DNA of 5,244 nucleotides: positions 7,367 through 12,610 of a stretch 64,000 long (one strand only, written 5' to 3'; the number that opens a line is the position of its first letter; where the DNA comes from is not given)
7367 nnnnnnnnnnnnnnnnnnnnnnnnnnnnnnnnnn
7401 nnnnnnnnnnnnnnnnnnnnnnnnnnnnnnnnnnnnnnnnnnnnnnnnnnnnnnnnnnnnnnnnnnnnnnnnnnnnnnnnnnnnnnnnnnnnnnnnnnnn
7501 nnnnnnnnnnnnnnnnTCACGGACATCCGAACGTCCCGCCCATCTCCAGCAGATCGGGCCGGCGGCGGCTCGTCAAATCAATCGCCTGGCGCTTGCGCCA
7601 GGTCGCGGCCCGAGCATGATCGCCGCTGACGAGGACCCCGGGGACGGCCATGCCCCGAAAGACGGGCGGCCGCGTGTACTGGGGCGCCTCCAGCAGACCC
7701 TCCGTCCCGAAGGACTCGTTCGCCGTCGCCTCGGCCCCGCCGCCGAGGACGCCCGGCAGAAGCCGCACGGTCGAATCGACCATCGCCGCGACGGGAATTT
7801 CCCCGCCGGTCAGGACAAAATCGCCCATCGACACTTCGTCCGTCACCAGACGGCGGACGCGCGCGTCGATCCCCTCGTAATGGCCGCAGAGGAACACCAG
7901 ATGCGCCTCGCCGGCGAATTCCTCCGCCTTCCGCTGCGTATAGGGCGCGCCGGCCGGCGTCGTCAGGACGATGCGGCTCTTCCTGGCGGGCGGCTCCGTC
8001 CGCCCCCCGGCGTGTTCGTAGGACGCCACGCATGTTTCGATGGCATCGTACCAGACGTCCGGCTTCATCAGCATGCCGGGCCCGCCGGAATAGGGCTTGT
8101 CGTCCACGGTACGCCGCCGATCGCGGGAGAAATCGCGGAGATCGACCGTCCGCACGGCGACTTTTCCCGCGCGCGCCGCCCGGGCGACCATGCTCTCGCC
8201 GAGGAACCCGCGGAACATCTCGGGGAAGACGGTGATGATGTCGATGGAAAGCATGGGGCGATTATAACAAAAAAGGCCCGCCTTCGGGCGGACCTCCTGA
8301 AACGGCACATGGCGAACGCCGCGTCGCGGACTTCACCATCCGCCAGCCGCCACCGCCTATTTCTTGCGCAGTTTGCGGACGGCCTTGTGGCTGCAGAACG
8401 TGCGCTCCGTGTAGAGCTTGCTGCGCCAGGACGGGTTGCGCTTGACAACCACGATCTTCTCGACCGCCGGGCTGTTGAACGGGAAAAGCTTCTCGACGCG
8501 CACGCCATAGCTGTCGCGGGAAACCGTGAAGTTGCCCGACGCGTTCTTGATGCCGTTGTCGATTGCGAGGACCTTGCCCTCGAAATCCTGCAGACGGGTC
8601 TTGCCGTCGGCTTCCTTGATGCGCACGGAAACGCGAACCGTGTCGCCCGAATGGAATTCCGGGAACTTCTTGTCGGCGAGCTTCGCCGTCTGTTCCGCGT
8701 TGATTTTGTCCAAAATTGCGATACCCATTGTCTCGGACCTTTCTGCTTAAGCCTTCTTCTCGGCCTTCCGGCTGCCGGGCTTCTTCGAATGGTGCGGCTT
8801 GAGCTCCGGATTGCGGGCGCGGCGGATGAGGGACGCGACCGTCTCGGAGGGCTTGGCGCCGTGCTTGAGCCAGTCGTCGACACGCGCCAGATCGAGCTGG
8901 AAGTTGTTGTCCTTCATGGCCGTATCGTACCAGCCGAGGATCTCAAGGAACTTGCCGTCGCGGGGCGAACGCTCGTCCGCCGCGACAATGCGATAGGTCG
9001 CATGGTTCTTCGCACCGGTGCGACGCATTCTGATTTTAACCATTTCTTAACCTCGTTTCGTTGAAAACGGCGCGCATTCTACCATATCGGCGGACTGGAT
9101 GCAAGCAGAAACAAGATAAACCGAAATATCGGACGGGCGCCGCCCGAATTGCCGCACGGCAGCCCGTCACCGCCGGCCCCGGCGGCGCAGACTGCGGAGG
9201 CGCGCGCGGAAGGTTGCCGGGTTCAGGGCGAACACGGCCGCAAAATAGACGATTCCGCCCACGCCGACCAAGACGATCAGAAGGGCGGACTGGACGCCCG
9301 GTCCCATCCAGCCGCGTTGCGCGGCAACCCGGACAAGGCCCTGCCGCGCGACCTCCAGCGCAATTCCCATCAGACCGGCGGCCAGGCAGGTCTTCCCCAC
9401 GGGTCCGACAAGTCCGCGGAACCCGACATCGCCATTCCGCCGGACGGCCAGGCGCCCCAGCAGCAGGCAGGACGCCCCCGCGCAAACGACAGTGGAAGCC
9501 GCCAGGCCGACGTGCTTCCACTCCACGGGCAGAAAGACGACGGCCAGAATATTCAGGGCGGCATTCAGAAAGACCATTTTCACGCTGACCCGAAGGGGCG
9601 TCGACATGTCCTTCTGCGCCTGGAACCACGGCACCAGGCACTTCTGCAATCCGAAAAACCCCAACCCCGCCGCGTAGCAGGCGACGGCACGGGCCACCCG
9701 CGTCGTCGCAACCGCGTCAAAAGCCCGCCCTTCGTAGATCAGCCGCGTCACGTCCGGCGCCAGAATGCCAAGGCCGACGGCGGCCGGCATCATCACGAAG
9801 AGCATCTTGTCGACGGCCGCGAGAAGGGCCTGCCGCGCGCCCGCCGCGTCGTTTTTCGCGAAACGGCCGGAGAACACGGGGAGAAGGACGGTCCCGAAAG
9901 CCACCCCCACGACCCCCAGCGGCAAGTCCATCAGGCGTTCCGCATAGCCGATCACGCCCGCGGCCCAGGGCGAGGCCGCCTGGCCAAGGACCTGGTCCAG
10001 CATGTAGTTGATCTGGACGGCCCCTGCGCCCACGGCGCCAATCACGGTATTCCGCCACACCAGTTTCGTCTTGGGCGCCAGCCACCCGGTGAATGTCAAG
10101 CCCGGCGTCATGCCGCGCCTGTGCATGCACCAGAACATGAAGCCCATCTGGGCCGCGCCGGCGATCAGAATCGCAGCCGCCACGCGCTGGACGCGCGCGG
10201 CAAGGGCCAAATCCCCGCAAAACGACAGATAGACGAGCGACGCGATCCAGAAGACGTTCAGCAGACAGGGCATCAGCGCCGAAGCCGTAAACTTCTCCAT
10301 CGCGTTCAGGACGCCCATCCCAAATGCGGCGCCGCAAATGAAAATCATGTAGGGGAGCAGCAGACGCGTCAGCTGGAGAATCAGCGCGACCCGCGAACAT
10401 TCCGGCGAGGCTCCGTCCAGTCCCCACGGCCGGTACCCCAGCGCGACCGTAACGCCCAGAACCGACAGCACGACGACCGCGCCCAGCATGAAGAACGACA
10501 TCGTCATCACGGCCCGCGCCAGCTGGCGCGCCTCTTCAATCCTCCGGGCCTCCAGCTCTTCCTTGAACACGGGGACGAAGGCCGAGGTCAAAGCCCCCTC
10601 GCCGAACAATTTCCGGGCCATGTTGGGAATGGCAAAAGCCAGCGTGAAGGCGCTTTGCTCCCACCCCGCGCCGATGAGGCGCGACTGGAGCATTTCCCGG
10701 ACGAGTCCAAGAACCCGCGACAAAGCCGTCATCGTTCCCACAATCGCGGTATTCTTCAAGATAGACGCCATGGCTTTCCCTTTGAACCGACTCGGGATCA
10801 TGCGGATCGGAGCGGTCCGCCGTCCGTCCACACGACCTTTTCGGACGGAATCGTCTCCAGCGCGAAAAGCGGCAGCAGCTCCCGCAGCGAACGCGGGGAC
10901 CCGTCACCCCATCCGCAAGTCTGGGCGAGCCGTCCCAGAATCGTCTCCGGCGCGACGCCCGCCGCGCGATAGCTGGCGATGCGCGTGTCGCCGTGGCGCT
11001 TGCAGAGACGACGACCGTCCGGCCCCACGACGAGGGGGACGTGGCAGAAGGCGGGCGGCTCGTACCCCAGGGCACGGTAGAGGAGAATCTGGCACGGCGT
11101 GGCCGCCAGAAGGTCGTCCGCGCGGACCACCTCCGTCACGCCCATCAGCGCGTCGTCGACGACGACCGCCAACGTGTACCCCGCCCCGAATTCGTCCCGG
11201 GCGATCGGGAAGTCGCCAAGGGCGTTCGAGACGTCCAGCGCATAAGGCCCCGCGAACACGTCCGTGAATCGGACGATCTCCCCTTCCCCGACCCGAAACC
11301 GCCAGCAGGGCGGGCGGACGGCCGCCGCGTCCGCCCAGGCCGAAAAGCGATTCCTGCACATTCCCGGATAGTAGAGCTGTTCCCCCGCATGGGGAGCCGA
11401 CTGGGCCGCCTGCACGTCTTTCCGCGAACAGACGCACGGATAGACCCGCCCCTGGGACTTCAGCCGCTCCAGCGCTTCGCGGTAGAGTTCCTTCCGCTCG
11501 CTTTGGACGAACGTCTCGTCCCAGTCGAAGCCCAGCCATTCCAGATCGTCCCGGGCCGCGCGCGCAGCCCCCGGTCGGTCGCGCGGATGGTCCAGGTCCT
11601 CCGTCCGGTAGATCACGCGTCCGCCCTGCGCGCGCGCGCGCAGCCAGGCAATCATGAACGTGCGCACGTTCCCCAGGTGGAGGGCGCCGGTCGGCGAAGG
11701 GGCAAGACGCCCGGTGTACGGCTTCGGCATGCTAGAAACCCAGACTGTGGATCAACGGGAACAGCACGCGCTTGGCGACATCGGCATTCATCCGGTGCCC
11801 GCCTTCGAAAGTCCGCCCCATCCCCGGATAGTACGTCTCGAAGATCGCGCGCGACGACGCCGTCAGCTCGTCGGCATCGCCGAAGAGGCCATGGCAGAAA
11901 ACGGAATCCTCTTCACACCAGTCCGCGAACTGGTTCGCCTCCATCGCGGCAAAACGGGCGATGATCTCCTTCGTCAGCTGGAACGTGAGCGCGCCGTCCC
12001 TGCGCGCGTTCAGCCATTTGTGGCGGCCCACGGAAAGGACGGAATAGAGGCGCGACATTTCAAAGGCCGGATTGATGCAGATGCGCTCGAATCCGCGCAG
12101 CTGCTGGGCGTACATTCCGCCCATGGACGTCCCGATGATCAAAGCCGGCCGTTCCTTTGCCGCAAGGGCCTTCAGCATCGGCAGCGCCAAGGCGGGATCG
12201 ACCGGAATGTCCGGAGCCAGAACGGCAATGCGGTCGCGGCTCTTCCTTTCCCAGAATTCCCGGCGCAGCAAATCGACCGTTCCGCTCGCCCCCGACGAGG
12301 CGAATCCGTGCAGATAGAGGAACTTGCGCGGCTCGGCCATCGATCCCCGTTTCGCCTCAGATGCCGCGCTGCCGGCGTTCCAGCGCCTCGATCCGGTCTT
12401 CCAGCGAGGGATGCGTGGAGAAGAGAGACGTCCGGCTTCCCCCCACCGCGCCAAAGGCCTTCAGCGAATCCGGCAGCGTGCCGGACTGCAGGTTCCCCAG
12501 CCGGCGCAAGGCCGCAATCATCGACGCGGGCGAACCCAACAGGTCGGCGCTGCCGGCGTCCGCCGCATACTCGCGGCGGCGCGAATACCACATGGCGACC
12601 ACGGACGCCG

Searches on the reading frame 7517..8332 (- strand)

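Call 12: search_protein_families(library=pfam, proteins=[window:7517-8332:-], max_evalue=0.0001)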
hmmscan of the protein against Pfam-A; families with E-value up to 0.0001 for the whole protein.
window:7517-8332:- (271 aa): 1 family
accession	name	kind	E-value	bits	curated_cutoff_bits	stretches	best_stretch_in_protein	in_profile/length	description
PF01746.26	tRNA_m1G_MT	-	2.1e-52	178.1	27.3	1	51-259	3-195/195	tRNA (Guanine-1)-methyltransferase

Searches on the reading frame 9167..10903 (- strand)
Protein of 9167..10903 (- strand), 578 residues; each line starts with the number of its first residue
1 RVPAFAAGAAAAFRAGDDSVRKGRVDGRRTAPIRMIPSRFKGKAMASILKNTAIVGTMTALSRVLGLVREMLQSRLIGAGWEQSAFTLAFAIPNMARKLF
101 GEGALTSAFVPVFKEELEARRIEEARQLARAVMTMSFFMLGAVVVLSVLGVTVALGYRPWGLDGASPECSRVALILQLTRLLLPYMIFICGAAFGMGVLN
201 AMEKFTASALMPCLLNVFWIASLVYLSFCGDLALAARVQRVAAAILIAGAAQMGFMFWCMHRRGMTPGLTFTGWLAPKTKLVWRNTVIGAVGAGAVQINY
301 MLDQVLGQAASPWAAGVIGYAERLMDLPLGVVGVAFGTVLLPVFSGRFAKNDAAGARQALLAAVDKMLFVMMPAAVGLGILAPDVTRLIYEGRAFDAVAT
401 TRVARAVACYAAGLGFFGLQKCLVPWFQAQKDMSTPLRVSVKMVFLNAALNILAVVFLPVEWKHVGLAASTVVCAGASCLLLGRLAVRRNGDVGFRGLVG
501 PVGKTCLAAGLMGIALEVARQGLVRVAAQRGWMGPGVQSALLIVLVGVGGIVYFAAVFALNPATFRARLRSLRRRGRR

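Call 12: search_protein_families(library=pfam, proteins=[window:9167-10903:-], max_evalue=0.0001)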
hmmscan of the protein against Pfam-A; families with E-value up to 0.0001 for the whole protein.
window:9167-10903:- (578 aa): 2 families
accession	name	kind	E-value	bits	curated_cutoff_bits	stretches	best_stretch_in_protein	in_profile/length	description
PF03023.19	MurJ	-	1.5e-79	268.2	27.4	1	75-508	3-421/451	Lipid II flippase MurJ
PF13440.11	Polysacc_synt_3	-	2.3e-06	27.5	23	1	297-390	193-284/293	Polysaccharide biosynthesis protein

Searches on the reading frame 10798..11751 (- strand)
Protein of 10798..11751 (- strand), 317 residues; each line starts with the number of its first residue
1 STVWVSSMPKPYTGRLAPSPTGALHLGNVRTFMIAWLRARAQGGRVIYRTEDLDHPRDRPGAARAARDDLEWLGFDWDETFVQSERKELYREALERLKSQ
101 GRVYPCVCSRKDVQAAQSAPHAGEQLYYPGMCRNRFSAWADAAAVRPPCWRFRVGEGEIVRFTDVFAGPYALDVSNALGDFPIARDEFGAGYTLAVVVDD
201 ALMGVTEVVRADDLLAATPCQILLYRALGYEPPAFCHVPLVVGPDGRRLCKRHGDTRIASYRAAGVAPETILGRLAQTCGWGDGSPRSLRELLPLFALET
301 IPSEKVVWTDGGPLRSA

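Call 12: search_protein_families(library=pfam, proteins=[window:10798-11751:-], max_evalue=0.0001)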
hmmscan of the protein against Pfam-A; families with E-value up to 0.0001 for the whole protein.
window:10798-11751:- (317 aa): 1 family
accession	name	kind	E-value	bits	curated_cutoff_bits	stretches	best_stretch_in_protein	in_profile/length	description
PF00749.27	tRNA-synt_1c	-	3.5e-46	158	23.4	1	15-282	5-278/314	tRNA synthetases class I (E and Q), catalytic domain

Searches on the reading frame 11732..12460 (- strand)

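Call 12: search_protein_families(library=pfam, proteins=[window:11732-12460:-], max_evalue=0.0001)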
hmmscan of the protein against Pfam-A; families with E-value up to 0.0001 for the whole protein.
window:11732-12460:- (242 aa): 2 families
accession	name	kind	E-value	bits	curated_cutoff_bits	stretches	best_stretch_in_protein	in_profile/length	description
PF05728.18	UPF0227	-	7e-10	39.5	21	1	47-139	2-97/187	Uncharacterised protein family (UPF0227)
PF12697.13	Abhydrolase_6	-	7.9e-06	27.1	26.3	1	48-171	2-121/217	Alpha/beta hydrolase family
